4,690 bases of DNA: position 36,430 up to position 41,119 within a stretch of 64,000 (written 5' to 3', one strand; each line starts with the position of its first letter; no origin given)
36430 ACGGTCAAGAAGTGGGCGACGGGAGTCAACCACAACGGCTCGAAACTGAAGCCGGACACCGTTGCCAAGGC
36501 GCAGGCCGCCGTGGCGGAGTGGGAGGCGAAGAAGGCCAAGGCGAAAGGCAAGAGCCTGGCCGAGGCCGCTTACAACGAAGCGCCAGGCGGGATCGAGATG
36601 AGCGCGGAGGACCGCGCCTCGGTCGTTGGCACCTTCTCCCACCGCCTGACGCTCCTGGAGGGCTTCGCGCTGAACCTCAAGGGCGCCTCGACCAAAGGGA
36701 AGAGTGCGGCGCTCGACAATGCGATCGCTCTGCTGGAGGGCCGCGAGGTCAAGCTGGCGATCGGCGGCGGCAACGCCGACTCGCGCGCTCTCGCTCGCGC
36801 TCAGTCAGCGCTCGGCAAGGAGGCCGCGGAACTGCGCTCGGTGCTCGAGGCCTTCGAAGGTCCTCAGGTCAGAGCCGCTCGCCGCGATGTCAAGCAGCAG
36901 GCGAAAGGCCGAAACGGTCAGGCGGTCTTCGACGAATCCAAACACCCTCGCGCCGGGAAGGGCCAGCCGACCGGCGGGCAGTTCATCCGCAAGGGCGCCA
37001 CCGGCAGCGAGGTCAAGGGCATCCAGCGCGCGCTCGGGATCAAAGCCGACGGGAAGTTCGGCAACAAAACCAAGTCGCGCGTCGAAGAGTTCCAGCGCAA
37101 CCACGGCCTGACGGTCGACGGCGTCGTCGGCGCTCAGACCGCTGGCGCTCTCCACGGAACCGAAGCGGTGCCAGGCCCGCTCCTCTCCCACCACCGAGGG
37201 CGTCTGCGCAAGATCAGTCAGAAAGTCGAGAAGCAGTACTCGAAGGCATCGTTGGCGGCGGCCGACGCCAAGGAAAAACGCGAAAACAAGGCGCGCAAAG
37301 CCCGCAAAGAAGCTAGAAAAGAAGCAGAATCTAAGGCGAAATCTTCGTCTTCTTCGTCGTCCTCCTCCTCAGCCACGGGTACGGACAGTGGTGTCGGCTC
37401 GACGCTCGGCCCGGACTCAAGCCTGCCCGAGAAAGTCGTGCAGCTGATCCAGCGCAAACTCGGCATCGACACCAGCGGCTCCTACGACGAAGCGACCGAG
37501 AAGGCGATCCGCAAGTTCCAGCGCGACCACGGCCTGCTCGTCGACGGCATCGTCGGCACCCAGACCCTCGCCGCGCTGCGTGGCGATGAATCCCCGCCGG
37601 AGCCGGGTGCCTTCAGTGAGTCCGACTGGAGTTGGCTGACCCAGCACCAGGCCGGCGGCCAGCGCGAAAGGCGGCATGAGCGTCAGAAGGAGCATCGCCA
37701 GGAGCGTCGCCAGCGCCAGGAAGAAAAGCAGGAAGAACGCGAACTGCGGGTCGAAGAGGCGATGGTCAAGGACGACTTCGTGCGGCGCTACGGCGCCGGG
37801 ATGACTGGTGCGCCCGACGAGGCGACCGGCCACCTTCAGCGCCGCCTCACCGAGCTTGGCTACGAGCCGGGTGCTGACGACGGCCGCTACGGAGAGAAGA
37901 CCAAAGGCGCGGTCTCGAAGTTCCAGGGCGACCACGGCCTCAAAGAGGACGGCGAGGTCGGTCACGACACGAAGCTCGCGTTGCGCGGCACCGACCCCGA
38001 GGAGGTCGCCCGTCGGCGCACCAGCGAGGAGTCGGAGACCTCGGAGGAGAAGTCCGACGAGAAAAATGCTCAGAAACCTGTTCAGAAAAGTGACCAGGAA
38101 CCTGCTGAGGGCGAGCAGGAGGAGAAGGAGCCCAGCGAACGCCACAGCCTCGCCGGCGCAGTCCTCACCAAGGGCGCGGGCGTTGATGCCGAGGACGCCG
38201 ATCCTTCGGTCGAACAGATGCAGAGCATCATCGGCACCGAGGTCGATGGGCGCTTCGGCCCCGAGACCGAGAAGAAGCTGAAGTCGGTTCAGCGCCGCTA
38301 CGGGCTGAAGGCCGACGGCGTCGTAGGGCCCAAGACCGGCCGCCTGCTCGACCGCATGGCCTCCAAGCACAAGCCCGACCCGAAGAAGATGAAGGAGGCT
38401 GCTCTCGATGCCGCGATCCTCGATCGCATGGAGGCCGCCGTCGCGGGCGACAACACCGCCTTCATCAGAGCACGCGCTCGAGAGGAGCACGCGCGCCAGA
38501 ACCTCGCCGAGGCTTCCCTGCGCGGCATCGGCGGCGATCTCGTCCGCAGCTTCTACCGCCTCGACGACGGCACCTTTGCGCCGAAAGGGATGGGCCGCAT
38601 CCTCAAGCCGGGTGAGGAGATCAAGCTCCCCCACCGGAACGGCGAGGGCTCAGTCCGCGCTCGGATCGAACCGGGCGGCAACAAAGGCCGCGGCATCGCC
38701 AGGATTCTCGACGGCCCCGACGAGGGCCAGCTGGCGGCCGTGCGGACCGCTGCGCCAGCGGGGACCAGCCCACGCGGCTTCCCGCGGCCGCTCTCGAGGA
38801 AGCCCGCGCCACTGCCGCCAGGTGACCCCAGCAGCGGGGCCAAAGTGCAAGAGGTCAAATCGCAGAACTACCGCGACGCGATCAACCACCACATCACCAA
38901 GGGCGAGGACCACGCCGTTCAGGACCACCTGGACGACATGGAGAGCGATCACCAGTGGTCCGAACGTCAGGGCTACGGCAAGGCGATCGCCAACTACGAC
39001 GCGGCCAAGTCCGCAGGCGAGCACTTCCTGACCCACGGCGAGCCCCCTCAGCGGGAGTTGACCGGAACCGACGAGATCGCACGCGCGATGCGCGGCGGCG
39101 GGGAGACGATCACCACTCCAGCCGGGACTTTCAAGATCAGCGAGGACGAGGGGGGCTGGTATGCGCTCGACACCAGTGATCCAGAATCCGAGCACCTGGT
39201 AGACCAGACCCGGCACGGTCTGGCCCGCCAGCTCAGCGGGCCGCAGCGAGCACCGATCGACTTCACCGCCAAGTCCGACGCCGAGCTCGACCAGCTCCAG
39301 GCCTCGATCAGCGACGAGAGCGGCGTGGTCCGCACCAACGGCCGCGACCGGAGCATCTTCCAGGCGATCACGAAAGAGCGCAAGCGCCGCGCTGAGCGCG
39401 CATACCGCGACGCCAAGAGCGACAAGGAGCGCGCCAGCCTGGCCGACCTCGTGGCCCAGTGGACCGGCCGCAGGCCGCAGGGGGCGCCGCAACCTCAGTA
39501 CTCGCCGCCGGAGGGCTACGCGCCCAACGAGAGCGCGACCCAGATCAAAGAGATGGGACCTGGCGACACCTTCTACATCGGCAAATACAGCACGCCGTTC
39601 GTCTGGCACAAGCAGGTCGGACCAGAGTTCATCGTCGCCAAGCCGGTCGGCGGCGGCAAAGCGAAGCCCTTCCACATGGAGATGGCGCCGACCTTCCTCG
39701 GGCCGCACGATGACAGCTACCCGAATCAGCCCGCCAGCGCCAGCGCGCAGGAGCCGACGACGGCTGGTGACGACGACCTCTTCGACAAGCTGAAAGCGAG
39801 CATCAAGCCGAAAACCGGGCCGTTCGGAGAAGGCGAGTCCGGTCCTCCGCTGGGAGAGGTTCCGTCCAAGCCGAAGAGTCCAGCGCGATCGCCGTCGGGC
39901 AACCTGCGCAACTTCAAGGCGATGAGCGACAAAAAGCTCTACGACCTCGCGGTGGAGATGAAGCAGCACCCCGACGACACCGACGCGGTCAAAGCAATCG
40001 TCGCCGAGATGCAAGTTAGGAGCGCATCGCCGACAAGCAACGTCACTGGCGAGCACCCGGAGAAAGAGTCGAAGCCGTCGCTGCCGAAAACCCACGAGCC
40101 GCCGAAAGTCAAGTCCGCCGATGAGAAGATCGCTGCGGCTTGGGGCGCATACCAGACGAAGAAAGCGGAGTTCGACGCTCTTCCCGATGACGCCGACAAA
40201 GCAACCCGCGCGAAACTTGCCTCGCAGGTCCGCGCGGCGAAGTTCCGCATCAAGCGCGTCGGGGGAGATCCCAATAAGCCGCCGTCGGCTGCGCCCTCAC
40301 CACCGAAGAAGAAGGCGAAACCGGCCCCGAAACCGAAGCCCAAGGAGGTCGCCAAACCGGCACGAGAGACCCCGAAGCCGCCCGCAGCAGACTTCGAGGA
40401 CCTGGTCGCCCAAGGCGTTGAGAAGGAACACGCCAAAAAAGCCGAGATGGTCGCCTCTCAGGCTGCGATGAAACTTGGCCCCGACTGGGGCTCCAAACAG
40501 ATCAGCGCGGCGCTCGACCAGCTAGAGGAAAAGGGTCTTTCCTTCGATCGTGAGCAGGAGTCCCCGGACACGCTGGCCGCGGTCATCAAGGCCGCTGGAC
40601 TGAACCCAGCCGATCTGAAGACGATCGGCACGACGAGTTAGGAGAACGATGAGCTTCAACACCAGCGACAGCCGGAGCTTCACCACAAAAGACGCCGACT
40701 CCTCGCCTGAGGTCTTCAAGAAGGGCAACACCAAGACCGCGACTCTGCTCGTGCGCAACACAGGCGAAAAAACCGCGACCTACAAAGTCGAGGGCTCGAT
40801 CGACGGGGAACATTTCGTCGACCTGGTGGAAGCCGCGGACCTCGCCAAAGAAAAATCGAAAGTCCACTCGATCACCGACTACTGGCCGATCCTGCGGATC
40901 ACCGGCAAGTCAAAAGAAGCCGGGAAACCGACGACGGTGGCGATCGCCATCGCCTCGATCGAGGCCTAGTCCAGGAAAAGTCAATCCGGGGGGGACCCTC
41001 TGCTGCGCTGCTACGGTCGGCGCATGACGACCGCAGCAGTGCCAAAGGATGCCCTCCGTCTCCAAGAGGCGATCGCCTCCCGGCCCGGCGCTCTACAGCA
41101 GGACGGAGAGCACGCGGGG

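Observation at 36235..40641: Second giant protein (1468 aa) with four peptidoglycan-binding domains immediately upstream of the capsid genes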

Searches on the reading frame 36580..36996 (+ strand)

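Call 76: search_protein_families(library=phrogs, proteins=[window:36580-36996:+], max_evalue=1)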
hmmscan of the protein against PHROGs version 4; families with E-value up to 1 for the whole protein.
seq(139 aa): 1 family
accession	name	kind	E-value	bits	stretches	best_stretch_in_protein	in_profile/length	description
phrog_12500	-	tail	0.23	12.2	1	32-105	121-191/197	minor tail protein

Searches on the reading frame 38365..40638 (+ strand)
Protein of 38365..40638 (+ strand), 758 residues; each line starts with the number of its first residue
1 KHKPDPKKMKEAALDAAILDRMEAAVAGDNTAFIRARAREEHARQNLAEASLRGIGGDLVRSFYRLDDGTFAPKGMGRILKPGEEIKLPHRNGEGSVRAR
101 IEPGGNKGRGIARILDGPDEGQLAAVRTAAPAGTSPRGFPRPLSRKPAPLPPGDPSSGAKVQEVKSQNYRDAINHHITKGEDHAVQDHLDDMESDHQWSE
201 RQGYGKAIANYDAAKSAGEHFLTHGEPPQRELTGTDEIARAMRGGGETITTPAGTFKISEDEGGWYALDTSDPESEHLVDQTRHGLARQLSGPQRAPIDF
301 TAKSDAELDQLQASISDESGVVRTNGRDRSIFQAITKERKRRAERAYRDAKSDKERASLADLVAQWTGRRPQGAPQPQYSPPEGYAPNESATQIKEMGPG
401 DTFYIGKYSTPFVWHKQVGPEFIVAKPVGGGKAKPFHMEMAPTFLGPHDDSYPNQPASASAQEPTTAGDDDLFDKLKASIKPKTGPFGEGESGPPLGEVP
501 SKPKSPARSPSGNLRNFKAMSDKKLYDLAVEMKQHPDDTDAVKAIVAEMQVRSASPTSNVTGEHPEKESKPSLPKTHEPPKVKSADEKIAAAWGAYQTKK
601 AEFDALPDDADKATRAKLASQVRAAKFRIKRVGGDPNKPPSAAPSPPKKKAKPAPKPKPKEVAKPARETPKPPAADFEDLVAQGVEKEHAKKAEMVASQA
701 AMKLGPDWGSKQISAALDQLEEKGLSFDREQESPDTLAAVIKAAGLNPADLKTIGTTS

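Call 18: search_solved_structures(query=window:38365-40638:+, max_evalue=10)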
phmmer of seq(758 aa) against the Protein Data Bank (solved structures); distinct sequences matched with E-value up to 10: 6.
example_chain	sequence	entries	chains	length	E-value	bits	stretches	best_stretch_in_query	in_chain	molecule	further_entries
4u94_A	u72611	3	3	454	0.19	13.8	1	489-543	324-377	Maltokinase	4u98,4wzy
3nwa_B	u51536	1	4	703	3.2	9.7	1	641-691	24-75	Envelope glycoprotein B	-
3nw8_B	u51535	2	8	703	3.2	9.7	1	641-691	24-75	Envelope glycoprotein B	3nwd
3nwf_A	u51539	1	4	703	3.2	9.7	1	641-691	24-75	Envelope glycoprotein B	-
4l1r_A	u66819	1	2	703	3.2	9.7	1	641-691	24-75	Envelope glycoprotein B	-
4hsi_A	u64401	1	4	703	8.6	8.3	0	641-691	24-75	Envelope glycoprotein B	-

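Call 38: find_homologous_proteins(query=window:38365-40638:+, max_evalue=0.001)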
Query seq(758 aa) (758 aa): 4 proteins with E <= 0.001 among 8000 candidates.
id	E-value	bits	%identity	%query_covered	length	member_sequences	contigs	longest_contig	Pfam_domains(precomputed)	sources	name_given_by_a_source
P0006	5.3e-178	612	46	99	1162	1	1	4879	PF09374.16,PF01471.24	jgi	jgi:peptidoglycan hydrolase-like protein with peptidoglycan-binding domain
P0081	1.8e-20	92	49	11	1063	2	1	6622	-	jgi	jgi:hypothetical protein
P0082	4.2e-18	84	43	16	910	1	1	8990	PF09374.16,PF01471.24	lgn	-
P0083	5.6e-10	57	38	13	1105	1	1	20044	-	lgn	-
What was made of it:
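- Tried and rejected: A word-indexed homologue search with the C-terminal 758 aa was swamped by low-complexity words and returned four proteins (call 38).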

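Call 56: predict_structure(alignment_id=A3)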
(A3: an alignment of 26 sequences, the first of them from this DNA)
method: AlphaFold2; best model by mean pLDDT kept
length: 754 residues; sequences in the alignment: 26
mean_pLDDT: 77.5   pTM: 0.34
mean pLDDT of the five models: 77.5, 76.8, 76.6, 75.5, 75.4
residues with pLDDT >= 90: 356; 70-90: 162; 50-70: 102; < 50: 134
segments of 3 or more residues with pLDDT < 50: 51-66, 123-142, 288-290, 453-464, 477-494, 552-576, 646-672, 751-754
pLDDT, mean of each block of 10 residues (from residue 1): 83 93 90 91 70 40 47 68 82 86 69 89 44 37 61 90 93 87 93 95 94 91 67 64 66 78 72 52 52 85 95 88 84 94 94 91 88 79 94 96 91 96 93 96 86 42 53 58 40 58 93 93 96 96 92 41 36 54 92 96 95 95 95 83 46 41 37 57 83 96 95 95 95 97 85 35
secondary structure, 60 per line:
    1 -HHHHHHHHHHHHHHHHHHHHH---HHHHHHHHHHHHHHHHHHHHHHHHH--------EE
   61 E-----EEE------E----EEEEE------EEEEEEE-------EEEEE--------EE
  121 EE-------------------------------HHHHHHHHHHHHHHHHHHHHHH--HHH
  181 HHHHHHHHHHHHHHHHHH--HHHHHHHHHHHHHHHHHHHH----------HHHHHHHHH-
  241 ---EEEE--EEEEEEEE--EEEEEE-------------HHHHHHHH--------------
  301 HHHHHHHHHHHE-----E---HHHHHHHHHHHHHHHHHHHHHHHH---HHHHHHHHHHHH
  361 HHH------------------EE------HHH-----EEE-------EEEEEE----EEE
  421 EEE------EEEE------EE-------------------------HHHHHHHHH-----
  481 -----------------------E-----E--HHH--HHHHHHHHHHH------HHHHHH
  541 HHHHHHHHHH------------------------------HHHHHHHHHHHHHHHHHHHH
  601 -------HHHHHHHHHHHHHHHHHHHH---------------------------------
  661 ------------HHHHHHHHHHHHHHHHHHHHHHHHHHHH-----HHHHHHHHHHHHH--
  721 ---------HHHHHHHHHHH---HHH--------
elements in order (helices of 4 or more, strands of 3 or more residues): H2-22 H26-50 E59-61 E67-69 E81-85 E92-98 E106-110 E119-122 H154-175 H178-198 H201-220 H231-239 E244-247 E250-257 E260-265 H279-286 H301-311 H322-345 H349-363 E398-400 E408-413 E418-423 E430-433 H467-475 H518-528 H535-550 H581-600 H608-627 H673-700 H706-718 H730-740
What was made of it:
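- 38551..38754 (+): Small beta module 1 (aa 773-840, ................), of weak SH3/Tudor/KOW-like type. Predicted strands (call 56).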

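Call 58: fold_search(model_id=the predicted structure, library=pdb)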
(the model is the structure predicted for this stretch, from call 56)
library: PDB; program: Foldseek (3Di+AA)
matches with E <= 10: 232; with E <= 0.001: 0
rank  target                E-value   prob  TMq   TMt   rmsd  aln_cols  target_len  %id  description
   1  8i0p_K                2.0e-01  0.20  0.05  0.12  39.8       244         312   11  The cryo-EM structure of human pre-Bact complex (released 2024-07-31)
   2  6xyw_Ab               3.1e-01  0.51  0.07  0.29  18.8       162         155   10  Structure of the plant mitochondrial ribosome (released 2020-04-15)
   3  9a5o_B                3.9e-01  0.14  0.07  0.07  29.3       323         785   11  Integrative model of YABR-MUTS2 by crosslinking MS and deep learning (released 2024-09-18)
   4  8r55_z                5.1e-01  0.84  0.06  0.29  17.4        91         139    4  Bacillus subtilis MutS2-collided disome complex (collided 70S) (released 2024-01-17)
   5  7cfc_C                6.9e-01  0.44  0.05  0.20  10.6        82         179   10  Drosophila melanogaster Krimper eTud1-Ago3 complex (released 2021-06-02)
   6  5nro_A                8.4e-01  0.02  0.05  0.06  32.2       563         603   10  Structure of full-length DnaK with bound J-domain (released 2018-01-17)
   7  3e19_D                8.9e-01  0.84  0.06  0.48   3.6        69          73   16  Crystal Structure of Iron Uptake Regulatory Protein (FeoA) Solved by Sulfur SAD in a Monoclinic Space Group (released 2008-12-16)
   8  3nth_A                9.3e-01  0.63  0.06  0.22   8.0        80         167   18  Crystal structure of Tudor and Aubergine [R13(me2s)] complex (released 2010-09-15)
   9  3ntk_A                1.1e+00  0.57  0.06  0.22   8.2        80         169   18  Crystal structure of Tudor (released 2010-09-15)
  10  3ntk_B                1.1e+00  0.54  0.06  0.22   8.9        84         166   17  Crystal structure of Tudor (released 2010-09-15)
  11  4b9q_D                1.3e+00  0.02  0.06  0.07  32.1       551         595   12  Open conformation of ATP-bound Hsp70 homolog DnaK (released 2012-11-14)
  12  6nnb_MODEL_1_A        1.3e+00  0.89  0.06  0.58   2.3        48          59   29  Solution structure of the Tudor domain of PSHCP (released 2019-08-21)
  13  7n4d_D                1.4e+00  0.69  0.07  0.32   4.0        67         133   12  Translation initiation factor eif-5a family protein from Naegleria fowleri ATCC 30863 (released 2021-06-23)
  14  9j9i_N                1.4e+00  0.69  0.06  0.28  11.1        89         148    9  High-resolution cryo-EM structure of the Plasmodium falciparum 80S ribosome bound to E-tRNA (released 2025-06-04)
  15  6pi7_A                1.5e+00  0.87  0.06  0.20   2.8        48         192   17  Crystal structure of the TDRD2 extended Tudor domain in complex with an antibody fragment and the PIWIL1 peptide (released 2019-07-24)
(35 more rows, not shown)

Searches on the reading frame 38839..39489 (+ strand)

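Call 76: search_protein_families(library=phrogs, proteins=[window:38839-39489:+], max_evalue=1)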
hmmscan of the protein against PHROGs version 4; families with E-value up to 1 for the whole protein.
seq(217 aa): 3 families
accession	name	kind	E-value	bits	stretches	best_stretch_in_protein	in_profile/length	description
phrog_13538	-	unknown function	0.014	16.4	1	102-168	31-89/125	-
phrog_34223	-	unknown function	0.27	12.4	1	141-192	4-56/111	-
phrog_32527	-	unknown function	0.31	12.2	1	135-155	8-28/72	-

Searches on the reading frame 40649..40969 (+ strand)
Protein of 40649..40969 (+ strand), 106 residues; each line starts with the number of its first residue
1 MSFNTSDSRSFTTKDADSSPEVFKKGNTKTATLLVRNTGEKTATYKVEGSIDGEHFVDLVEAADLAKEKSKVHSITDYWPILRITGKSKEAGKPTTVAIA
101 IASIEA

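Call 7: search_protein_families(library=phrogs, proteins=[window:40649-40969:+], max_evalue=0.001)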
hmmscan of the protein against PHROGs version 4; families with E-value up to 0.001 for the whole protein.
window:40649-40969:+ (106 aa): 0 families

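Call 10: search_protein_families(library=pfam, proteins=[window:40649-40969:+], max_evalue=0.01)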
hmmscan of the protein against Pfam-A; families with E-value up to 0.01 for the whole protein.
window:40649-40969:+ (106 aa): 1 family
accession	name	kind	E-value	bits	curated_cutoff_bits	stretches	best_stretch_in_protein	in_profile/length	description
PF19912.4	DUF6385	-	5.2e-09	36.5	26.8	1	28-100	5-77/82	Domain of unknown function (DUF6385)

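Call 24: search_protein_families(library=ncbifam, proteins=[window:40649-40969:+], max_evalue=1)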
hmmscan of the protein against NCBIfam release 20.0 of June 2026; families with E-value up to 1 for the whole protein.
window:40649-40969:+ (106 aa): 1 family
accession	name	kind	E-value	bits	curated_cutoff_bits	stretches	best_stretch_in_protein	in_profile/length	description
NF052591.1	ArlG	equivalog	0.019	15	110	1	17-52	59-95/148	archaellum stator protein ArlG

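Call 76: search_protein_families(library=phrogs, proteins=[window:40649-40969:+], max_evalue=1)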
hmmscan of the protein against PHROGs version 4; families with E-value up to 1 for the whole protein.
window:40649-40969:+ (106 aa): 2 families
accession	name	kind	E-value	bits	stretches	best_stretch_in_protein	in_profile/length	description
phrog_38686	-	unknown function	0.082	13.3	1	33-102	17-87/254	-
phrog_33298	-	unknown function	0.33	11.8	1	12-73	78-142/249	-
